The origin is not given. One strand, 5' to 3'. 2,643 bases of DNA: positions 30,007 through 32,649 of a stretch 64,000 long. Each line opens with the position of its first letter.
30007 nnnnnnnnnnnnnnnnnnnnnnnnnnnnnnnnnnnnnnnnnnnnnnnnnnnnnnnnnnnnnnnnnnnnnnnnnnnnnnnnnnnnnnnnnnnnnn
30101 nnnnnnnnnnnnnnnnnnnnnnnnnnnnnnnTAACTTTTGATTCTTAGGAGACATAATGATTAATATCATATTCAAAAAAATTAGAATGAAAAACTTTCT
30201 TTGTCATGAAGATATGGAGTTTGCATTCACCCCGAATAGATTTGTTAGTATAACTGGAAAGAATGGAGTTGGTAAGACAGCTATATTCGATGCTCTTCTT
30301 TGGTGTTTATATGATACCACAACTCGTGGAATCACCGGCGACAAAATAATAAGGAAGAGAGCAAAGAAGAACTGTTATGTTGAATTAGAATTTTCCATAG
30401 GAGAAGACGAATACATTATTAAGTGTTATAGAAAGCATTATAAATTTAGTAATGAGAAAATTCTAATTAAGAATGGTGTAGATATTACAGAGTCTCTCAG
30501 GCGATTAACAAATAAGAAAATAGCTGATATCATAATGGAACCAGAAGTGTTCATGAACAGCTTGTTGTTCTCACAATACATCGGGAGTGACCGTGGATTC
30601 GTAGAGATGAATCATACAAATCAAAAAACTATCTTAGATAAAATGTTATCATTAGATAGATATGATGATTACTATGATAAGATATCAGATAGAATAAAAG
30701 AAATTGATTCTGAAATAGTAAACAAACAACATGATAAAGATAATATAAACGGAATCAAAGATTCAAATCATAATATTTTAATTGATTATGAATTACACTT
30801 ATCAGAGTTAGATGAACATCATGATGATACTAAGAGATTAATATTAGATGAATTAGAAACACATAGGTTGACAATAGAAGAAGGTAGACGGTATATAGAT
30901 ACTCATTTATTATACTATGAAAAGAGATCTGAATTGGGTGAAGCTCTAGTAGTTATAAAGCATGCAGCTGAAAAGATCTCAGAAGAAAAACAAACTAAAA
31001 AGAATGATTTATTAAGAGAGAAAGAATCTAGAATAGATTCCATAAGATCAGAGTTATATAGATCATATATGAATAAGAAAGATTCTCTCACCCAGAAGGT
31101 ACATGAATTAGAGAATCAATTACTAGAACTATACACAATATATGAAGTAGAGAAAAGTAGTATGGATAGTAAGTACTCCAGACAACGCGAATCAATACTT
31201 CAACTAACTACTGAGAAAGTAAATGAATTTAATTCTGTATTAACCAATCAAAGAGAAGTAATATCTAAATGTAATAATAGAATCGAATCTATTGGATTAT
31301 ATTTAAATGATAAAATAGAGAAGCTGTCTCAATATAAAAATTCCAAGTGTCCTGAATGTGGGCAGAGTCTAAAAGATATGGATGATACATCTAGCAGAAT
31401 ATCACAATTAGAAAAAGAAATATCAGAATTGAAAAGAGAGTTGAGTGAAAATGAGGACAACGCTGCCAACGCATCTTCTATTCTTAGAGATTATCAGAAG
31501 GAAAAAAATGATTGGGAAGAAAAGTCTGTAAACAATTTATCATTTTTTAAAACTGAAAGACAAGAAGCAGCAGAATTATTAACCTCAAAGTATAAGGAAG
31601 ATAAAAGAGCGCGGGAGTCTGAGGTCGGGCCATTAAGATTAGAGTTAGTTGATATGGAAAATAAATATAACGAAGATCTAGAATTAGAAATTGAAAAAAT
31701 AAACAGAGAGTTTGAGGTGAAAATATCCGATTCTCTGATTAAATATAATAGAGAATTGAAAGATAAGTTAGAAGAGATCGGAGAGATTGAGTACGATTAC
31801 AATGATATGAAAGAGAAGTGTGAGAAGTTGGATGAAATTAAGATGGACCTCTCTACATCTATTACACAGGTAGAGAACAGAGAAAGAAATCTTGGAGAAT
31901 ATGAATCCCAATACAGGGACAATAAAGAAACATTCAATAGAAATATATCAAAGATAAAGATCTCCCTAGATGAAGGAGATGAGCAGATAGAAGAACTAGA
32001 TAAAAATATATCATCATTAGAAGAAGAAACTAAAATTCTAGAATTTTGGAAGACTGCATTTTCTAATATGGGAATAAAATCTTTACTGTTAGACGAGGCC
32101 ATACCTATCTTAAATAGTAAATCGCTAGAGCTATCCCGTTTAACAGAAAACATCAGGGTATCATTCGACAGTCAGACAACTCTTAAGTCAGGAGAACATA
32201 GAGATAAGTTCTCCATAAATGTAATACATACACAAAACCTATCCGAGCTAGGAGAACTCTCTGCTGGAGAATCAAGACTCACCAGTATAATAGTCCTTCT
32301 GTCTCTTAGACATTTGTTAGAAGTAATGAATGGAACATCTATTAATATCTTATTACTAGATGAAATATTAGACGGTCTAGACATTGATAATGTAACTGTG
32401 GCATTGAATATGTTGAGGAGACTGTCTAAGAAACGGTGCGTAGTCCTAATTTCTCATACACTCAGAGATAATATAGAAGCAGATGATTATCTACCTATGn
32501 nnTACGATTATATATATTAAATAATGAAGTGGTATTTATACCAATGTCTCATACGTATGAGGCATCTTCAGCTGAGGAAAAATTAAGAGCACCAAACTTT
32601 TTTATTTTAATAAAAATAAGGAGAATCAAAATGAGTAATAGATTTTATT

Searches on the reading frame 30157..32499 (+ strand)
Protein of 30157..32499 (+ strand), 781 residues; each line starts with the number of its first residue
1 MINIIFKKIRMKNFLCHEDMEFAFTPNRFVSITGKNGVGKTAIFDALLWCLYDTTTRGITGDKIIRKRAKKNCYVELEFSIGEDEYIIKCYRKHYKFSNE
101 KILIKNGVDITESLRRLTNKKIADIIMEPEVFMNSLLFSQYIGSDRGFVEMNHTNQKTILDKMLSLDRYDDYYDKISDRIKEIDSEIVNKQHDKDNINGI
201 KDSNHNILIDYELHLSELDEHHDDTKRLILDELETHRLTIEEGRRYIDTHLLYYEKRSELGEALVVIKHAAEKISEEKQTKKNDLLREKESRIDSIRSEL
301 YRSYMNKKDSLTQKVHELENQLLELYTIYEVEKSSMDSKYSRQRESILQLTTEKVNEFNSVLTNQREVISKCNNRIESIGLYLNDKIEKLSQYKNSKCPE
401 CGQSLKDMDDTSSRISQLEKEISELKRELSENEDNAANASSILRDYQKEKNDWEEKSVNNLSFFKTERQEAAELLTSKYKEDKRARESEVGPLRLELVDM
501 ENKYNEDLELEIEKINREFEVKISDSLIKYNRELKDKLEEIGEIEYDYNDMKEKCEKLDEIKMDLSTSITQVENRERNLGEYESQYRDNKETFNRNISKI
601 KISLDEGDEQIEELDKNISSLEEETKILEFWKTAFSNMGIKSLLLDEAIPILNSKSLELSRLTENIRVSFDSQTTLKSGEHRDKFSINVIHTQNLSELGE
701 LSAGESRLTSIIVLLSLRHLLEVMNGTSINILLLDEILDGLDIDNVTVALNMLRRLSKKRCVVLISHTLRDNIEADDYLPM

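Call 22: search_protein_families(library=pfam, proteins=[window:30157-32499:+], max_evalue=0.001)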
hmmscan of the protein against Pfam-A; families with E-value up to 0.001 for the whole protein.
window:30157-32499:+ (781 aa): 4 families
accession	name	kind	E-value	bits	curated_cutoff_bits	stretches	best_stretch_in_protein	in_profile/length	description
PF13476.12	AAA_23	-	1e-19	72.5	27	1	8-204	1-193/201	AAA domain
PF02463.25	SMC_N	-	2.1e-06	27.8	40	1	7-770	3-200/220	RecF/RecN/SMC N terminal domain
PF13558.12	SbcC_Walker_B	-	3.3e-06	27.7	27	1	696-754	28-89/90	SbcC/RAD50-like, Walker B motif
PF13555.12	AAA_29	-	0.00039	20.5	27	1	15-52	10-47/61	P-loop containing region of AAA domain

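Call 23: search_protein_families(library=phrogs, proteins=[window:30157-32499:+], max_evalue=0.00001)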
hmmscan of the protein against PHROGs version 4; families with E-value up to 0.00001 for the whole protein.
window:30157-32499:+ (781 aa): 4 families
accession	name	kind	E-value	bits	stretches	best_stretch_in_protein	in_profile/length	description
phrog_77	-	DNA, RNA and nucleotide metabolism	6.1e-83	280.9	1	1-767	293-929/967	SbcC-like subunit of palindrome specific endonuclease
phrog_21388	-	DNA, RNA and nucleotide metabolism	1.5e-20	74.5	1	5-114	3-121/126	exonuclease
phrog_1499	-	unknown function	7.7e-10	39.6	1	4-452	3-268/427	-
phrog_25363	-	unknown function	4.3e-06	27.8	0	5-71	6-71/77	-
